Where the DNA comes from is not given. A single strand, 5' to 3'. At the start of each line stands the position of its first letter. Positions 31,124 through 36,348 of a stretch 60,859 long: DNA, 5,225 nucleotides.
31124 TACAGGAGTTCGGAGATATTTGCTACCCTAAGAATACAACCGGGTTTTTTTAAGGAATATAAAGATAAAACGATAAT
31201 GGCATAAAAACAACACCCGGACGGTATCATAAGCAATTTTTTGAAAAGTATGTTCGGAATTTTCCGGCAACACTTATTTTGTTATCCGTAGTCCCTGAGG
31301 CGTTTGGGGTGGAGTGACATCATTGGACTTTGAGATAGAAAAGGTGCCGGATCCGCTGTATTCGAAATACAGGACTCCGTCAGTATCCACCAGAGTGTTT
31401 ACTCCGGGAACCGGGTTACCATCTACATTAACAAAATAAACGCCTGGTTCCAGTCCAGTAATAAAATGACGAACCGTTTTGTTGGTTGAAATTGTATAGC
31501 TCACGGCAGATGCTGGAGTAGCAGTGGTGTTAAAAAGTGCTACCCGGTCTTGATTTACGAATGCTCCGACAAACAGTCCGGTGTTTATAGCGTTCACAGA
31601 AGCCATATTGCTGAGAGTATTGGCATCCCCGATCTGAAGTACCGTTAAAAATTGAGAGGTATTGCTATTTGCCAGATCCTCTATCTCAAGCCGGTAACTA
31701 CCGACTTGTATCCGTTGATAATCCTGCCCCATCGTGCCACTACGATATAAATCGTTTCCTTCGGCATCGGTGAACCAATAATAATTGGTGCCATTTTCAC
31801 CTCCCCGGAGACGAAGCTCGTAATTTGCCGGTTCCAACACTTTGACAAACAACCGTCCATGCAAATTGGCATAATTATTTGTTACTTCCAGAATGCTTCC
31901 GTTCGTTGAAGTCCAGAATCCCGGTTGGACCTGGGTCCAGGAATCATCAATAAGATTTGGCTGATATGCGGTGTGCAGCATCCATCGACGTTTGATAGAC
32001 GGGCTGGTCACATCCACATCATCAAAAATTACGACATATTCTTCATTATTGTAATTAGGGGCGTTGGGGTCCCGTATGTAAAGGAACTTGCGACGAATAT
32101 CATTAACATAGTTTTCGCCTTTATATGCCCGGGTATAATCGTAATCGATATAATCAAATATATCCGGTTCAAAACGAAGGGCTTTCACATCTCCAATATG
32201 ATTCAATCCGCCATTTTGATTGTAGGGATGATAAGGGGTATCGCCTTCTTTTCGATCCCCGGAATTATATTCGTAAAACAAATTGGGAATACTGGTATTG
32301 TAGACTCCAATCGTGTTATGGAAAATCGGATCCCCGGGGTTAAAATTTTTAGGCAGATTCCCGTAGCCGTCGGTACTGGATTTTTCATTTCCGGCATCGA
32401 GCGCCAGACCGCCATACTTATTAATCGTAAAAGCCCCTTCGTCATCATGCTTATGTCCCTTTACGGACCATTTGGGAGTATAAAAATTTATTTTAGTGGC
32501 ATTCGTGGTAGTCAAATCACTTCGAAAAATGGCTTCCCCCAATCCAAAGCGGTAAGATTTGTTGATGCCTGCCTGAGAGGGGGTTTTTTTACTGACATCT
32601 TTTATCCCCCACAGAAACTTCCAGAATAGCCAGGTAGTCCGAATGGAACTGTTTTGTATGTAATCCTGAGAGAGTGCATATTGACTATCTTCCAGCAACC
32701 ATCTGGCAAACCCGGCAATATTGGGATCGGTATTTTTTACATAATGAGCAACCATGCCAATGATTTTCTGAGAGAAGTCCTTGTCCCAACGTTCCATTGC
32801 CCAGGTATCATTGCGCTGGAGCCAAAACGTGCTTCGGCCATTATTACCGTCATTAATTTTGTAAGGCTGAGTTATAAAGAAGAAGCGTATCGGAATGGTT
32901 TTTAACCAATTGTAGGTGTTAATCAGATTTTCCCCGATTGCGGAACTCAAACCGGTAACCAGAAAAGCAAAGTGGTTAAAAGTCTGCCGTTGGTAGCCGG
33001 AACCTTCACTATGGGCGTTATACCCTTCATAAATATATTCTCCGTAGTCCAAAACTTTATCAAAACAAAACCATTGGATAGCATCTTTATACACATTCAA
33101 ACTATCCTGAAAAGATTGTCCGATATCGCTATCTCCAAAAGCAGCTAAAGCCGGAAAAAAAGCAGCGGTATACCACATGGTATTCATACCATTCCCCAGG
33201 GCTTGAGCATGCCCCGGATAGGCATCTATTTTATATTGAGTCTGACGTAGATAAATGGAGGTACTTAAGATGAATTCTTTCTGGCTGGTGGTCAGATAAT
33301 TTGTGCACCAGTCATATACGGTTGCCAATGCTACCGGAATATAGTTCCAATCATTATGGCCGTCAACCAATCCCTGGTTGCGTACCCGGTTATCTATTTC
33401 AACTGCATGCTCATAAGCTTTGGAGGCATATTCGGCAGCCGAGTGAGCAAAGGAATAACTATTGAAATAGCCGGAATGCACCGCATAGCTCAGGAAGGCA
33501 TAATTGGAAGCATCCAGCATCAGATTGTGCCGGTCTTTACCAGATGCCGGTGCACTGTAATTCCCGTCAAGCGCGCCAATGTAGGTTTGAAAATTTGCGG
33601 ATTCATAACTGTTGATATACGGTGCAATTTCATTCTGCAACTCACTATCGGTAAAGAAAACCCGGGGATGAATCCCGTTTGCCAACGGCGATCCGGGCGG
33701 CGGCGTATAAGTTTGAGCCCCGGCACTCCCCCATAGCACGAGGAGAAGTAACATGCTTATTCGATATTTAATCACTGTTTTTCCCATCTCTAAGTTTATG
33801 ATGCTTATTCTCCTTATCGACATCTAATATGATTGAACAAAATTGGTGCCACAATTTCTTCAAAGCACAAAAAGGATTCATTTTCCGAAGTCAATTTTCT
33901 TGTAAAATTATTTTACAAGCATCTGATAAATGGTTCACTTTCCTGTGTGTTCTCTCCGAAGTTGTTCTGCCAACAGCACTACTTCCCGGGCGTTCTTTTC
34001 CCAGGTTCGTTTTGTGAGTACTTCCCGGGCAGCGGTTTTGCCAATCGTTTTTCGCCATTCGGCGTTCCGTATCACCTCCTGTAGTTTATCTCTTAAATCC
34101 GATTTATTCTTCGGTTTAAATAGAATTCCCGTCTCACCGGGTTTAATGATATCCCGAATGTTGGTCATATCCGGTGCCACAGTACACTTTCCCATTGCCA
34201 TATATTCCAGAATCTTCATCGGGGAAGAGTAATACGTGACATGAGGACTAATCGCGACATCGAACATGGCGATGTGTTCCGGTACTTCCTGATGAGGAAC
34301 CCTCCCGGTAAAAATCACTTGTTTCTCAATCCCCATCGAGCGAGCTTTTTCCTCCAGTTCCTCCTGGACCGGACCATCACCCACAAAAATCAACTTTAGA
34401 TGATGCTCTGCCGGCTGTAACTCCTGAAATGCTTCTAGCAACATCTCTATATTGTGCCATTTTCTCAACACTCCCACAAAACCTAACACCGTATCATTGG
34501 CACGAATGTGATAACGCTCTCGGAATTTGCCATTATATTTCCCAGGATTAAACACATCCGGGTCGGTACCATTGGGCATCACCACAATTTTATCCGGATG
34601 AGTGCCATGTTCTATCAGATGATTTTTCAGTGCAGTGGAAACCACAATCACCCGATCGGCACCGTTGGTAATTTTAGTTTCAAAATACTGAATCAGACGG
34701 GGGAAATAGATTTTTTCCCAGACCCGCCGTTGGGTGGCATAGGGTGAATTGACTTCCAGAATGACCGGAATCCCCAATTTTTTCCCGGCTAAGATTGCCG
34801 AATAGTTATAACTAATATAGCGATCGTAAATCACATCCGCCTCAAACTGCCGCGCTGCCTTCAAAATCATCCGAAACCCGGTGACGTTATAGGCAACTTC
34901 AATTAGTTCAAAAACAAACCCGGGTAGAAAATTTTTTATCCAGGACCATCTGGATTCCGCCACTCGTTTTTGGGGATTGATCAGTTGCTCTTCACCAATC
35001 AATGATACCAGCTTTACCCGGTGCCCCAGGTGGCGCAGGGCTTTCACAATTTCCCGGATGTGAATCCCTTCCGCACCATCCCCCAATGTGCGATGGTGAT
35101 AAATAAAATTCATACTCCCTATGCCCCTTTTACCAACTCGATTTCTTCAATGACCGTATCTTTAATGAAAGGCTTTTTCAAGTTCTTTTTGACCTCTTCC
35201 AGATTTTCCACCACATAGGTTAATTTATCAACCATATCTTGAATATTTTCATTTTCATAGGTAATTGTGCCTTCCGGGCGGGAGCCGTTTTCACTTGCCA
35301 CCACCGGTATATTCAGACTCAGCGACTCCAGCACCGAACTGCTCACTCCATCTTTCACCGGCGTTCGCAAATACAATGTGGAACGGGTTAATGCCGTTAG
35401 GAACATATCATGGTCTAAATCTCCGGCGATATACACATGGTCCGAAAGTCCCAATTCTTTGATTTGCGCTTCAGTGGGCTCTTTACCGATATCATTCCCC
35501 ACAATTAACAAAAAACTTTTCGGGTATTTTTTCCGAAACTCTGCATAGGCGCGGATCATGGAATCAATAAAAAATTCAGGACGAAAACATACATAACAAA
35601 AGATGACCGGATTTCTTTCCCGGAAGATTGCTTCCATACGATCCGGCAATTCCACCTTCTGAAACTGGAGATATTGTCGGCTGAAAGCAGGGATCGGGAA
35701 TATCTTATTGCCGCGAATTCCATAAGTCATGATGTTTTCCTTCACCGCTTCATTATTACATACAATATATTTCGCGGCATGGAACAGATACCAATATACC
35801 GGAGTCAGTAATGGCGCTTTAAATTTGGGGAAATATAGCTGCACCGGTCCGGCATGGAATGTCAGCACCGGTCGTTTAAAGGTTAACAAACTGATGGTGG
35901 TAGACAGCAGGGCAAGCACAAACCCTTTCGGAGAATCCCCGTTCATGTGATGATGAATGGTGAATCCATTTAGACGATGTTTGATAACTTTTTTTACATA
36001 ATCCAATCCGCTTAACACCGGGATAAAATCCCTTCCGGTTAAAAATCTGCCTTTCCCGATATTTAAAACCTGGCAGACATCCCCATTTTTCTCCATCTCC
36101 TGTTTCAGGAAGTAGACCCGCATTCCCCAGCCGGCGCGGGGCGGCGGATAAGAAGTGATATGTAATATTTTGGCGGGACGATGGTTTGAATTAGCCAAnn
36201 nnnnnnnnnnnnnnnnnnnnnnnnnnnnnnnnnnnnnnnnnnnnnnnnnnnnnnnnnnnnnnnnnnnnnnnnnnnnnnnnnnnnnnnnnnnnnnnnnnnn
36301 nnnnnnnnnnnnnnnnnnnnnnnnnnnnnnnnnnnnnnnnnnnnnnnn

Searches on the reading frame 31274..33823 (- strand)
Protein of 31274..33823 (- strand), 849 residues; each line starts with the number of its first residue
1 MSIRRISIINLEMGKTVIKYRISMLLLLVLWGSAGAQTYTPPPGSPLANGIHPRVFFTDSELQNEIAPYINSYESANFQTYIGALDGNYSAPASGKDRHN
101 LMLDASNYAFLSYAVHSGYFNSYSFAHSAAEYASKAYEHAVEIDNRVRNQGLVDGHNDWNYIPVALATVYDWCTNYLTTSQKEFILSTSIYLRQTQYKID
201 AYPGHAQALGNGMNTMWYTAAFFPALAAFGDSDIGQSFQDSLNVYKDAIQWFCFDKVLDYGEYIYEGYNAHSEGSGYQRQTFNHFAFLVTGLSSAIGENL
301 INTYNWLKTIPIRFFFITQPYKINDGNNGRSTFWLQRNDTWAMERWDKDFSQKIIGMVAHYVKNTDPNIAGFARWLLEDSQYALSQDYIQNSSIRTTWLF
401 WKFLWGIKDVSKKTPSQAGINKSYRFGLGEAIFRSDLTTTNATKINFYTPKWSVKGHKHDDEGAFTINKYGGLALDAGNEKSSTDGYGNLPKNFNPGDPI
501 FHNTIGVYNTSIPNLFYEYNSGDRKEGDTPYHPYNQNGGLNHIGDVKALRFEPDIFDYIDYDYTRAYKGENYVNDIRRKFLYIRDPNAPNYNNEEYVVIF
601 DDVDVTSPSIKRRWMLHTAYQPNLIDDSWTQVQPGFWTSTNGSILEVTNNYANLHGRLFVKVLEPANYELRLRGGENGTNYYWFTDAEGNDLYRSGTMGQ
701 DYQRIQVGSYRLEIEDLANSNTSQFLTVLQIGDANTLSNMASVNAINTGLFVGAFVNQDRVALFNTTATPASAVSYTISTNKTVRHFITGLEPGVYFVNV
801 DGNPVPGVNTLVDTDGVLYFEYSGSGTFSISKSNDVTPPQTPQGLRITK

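Call 13: search_protein_families(library=pfam, proteins=[window:31274-33823:-], max_evalue=0.001)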
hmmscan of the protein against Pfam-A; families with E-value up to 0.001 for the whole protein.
window:31274-33823:- (849 aa): 1 family
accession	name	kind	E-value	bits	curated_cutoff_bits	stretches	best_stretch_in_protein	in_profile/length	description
PF18675.7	HepII_C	-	1.9e-08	34.6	26.1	1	746-830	2-86/88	Heparinase II C-terminal domain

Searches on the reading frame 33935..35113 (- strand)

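Call 13: search_protein_families(library=pfam, proteins=[window:33935-35113:-], max_evalue=0.001)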
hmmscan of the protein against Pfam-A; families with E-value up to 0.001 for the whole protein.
window:33935-35113:- (392 aa): 5 families
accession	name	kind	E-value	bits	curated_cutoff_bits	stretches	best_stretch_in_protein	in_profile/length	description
PF00534.26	Glycos_transf_1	-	2.3e-34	118.9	26.4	1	197-362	5-170/172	Glycosyl transferases group 1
PF13692.12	Glyco_trans_1_4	-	2.5e-32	112.5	27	1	209-350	3-142/142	Glycosyl transferases group 1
PF13439.12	Glyco_transf_4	-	6.3e-23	82.1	28.5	1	17-186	6-169/170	Glycosyltransferase Family 4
PF13579.12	Glyco_trans_4_4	-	1.1e-16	62.1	29.7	1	17-182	5-158/158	Glycosyl transferase 4-like domain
PF13524.12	Glyco_trans_1_2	-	2.4e-11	44.2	25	1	240-378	16-142/144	Glycosyl transferase-like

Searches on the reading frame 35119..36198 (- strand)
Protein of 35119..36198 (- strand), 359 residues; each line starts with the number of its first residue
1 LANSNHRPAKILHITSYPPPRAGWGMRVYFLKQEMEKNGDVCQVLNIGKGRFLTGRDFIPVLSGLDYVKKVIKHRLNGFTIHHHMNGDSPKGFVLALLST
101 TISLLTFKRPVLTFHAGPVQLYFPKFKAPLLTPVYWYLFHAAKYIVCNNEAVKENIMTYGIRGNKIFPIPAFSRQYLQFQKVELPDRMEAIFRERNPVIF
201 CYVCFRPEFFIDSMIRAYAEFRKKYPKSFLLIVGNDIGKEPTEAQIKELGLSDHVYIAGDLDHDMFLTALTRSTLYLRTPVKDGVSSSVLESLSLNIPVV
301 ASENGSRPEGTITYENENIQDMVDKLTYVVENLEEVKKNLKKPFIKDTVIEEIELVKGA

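Call 13: search_protein_families(library=pfam, proteins=[window:35119-36198:-], max_evalue=0.001)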
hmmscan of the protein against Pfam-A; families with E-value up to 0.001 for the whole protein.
window:35119-36198:- (359 aa): 4 families
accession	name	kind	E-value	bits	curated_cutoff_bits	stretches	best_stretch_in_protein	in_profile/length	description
PF00534.26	Glycos_transf_1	-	2.1e-14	53.8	26.4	1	192-334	11-160/172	Glycosyl transferases group 1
PF13692.12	Glyco_trans_1_4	-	7.3e-09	36.5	27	1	211-332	17-142/142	Glycosyl transferases group 1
PF13439.12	Glyco_transf_4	-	8.8e-06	26.3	28.5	1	43-170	39-163/170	Glycosyltransferase Family 4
PF02350.25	Epimerase_2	-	9e-05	21.9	30.6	1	140-344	121-333/347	UDP-N-acetylglucosamine 2-epimerase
